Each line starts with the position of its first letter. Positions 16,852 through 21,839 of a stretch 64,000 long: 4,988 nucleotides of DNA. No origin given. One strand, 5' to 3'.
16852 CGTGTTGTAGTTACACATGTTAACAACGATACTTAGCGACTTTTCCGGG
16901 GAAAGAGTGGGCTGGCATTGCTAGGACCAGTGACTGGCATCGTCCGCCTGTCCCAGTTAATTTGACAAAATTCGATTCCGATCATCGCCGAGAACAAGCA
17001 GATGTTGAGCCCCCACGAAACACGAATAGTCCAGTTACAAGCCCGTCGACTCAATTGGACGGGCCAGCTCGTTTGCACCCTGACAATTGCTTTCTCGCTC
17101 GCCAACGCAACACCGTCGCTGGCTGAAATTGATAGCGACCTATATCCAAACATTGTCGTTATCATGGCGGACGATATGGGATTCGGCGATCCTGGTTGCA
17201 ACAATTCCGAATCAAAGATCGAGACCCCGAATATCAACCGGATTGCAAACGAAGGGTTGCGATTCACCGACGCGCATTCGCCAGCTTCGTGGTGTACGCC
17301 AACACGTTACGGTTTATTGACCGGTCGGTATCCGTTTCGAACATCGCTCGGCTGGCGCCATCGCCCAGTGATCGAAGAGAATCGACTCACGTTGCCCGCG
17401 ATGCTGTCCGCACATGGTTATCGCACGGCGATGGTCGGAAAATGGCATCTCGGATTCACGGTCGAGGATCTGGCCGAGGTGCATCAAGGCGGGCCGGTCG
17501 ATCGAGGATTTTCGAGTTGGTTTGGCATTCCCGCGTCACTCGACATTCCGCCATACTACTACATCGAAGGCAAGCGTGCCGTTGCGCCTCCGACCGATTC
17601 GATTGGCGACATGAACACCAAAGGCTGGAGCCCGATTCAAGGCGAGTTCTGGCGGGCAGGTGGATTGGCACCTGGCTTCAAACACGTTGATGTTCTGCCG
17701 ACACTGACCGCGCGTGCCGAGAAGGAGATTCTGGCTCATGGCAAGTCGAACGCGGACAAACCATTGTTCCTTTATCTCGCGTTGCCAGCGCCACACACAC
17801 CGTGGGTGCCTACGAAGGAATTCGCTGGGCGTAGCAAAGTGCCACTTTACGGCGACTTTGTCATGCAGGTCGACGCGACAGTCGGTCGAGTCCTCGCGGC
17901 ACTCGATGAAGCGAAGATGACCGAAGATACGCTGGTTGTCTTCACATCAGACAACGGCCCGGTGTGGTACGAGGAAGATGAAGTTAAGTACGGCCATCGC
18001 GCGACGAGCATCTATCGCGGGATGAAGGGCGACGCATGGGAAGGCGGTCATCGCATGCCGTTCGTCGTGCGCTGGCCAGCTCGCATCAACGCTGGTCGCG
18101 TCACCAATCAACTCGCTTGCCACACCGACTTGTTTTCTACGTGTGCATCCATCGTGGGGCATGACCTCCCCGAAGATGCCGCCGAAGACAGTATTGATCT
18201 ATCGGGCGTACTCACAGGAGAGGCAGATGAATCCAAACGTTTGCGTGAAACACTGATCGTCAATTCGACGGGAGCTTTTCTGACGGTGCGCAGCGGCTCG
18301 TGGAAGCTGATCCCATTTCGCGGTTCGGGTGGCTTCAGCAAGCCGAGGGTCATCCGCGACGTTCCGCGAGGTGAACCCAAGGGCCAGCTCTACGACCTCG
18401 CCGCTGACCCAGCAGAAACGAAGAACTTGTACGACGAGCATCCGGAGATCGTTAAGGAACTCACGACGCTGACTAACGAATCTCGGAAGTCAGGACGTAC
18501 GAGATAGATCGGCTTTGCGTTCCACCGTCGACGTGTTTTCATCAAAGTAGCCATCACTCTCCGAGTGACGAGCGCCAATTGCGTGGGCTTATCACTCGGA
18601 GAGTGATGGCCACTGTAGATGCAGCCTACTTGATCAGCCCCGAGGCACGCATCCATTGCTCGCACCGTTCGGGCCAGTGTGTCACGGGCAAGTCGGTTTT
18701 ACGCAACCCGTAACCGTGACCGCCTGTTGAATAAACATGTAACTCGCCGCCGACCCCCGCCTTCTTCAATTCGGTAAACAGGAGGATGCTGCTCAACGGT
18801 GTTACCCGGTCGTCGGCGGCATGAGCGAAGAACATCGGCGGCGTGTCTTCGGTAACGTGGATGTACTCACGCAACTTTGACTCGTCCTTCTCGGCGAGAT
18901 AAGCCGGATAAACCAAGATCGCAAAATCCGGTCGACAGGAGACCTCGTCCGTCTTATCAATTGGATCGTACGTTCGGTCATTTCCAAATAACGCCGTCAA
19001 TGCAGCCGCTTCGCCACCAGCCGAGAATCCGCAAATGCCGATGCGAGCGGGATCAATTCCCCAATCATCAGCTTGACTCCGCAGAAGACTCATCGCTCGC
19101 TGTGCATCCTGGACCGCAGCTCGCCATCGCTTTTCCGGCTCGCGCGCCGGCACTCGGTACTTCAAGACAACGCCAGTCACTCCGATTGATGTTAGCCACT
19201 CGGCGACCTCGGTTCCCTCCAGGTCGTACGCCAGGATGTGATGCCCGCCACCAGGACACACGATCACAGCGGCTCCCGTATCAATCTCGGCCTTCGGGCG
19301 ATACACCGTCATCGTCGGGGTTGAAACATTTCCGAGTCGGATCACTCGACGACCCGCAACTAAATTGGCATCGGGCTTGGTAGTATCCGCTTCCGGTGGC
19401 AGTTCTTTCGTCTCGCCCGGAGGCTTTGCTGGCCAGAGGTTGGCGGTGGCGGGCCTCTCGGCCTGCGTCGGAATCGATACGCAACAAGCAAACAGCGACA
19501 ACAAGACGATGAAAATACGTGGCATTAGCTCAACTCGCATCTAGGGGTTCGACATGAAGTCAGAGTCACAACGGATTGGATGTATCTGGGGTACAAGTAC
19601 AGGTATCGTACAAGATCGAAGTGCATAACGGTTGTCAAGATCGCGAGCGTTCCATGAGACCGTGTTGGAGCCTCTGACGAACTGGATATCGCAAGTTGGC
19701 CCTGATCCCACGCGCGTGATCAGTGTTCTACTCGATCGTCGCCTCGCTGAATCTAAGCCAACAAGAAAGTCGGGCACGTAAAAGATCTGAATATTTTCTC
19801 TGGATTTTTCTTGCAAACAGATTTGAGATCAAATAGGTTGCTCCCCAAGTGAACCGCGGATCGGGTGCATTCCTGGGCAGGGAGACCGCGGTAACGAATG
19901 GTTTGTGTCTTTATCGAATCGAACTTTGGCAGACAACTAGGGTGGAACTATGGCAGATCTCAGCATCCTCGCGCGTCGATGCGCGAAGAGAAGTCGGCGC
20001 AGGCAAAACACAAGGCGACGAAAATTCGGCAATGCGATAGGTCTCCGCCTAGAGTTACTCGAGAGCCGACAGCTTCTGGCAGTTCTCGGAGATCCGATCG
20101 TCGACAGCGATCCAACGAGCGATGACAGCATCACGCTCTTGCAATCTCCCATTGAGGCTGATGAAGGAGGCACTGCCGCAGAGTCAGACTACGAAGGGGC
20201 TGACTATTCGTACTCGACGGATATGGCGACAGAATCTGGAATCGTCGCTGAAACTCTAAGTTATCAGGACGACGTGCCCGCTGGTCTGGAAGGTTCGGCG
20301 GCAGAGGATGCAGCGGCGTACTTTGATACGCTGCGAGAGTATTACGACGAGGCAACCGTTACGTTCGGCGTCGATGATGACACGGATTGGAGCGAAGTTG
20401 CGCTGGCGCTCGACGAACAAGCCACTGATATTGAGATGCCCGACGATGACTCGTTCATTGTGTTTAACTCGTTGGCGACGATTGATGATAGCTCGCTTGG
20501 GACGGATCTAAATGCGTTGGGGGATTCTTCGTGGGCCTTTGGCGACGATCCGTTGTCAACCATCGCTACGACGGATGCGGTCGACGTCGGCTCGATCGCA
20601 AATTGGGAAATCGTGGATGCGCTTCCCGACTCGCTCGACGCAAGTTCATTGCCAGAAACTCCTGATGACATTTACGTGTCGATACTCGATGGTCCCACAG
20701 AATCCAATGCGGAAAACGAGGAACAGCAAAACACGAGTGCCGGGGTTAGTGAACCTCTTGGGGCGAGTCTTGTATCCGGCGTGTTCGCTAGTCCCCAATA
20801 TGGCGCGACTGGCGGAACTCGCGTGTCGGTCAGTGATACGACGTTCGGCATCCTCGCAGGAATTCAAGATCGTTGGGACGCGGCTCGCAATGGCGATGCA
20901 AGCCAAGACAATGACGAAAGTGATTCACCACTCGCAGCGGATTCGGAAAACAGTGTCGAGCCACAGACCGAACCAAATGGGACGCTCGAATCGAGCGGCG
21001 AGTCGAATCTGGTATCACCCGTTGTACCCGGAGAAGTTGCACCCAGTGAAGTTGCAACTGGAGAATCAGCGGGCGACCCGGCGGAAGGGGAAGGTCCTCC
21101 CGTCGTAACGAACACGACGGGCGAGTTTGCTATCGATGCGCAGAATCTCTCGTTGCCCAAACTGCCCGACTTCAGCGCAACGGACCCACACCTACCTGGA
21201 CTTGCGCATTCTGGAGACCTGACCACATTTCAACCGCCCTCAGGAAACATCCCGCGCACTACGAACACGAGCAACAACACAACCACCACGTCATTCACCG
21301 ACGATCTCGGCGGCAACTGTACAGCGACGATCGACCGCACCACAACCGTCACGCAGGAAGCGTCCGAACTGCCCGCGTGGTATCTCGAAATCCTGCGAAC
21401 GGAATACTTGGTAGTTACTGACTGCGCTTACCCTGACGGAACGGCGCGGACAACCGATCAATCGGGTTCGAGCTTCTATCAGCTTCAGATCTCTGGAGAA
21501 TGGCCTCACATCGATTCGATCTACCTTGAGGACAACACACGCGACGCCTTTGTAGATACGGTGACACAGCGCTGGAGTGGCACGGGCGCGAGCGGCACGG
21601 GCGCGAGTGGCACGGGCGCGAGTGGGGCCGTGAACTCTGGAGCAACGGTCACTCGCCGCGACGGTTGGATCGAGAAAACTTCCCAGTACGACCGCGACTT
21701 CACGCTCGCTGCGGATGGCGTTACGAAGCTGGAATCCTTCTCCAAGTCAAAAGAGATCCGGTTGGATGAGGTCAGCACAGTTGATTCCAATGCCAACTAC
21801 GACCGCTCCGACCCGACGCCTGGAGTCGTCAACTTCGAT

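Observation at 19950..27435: Giant Hint-domain polymorphic toxin with an SHH/AHH-like C-terminal module and adjacent SUKH-like immunity gene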

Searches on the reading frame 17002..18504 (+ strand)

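Call 12: search_protein_families(library=pfam, proteins=[window:17002-18504:+], max_evalue=0.01)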
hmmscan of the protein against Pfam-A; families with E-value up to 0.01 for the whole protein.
window:17002-18504:+ (501 aa): 4 families
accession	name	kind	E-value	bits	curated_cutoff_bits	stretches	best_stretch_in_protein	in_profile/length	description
PF00884.28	Sulfatase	-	7.9e-54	183.4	25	1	49-386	1-300/301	Sulfatase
PF16347.10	SGSH_C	-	2.2e-09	38.1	29.3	1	347-409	13-73/154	N-sulphoglucosamine sulphohydrolase, C-terminal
PF01663.27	Phosphodiest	-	2.3e-06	27.9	23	1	283-319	184-220/342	Type I phosphodiesterase / nucleotide pyrophosphatase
PF14707.11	Sulfatase_C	-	0.0029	18.6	30.9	1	416-496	4-94/127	C-terminal region of aryl-sulfatase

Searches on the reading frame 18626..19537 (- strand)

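Call 12: search_protein_families(library=pfam, proteins=[window:18626-19537:-], max_evalue=0.01)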
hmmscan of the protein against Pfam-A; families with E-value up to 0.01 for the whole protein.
window:18626-19537:- (303 aa): 4 families
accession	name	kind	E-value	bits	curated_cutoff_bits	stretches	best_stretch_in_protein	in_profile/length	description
PF20434.5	BD-FAE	-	1.6e-15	57.7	26.8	1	77-191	2-116/215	BD-FAE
PF07859.19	Abhydrolase_3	-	6.3e-14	52.7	25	1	96-240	6-143/210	alpha/beta hydrolase fold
PF00326.27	Peptidase_S9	-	2.7e-09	37.3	22.6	1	142-279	45-192/213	Prolyl oligopeptidase family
PF01738.24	DLH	-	0.00016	21.8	21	1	141-282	77-194/217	Dienelactone hydrolase family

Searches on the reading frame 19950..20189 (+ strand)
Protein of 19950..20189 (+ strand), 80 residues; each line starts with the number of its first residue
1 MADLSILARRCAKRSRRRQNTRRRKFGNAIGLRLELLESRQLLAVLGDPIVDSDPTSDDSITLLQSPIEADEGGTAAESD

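Call 69: search_protein_families(library=pfam, proteins=[window:19950-20189:+], max_evalue=10)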
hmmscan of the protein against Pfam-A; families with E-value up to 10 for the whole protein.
window:19950-20189:+ (80 aa): 1 family
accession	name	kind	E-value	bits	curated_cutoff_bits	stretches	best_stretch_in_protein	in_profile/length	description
PF07595.18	Planc_extracel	-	0.064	13.4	25.5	1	32-45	5-18/20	Planctomycete extracellular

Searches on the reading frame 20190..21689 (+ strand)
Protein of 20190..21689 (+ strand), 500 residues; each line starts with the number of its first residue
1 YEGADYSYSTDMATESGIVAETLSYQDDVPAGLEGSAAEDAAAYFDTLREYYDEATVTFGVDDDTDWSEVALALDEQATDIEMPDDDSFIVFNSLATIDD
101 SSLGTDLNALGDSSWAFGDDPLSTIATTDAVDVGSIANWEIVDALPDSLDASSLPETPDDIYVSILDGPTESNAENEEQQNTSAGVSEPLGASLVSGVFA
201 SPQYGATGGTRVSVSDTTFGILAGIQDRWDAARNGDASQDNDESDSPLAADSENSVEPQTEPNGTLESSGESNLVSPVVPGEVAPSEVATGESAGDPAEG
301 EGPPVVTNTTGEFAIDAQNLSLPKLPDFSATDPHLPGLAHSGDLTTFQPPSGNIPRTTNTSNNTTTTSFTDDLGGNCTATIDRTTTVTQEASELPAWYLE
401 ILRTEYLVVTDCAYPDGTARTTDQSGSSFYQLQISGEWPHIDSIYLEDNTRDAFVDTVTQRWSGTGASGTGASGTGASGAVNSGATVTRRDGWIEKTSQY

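Call 69: search_protein_families(library=pfam, proteins=[window:20190-21689:+], max_evalue=10)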
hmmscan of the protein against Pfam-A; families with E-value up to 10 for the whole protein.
window:20190-21689:+ (500 aa): 1 family
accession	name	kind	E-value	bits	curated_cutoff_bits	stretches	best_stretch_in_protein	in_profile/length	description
PF24115.1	DUF7389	-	0.19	12.4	27.8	1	26-55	27-56/67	Domain of unknown function (DUF7389)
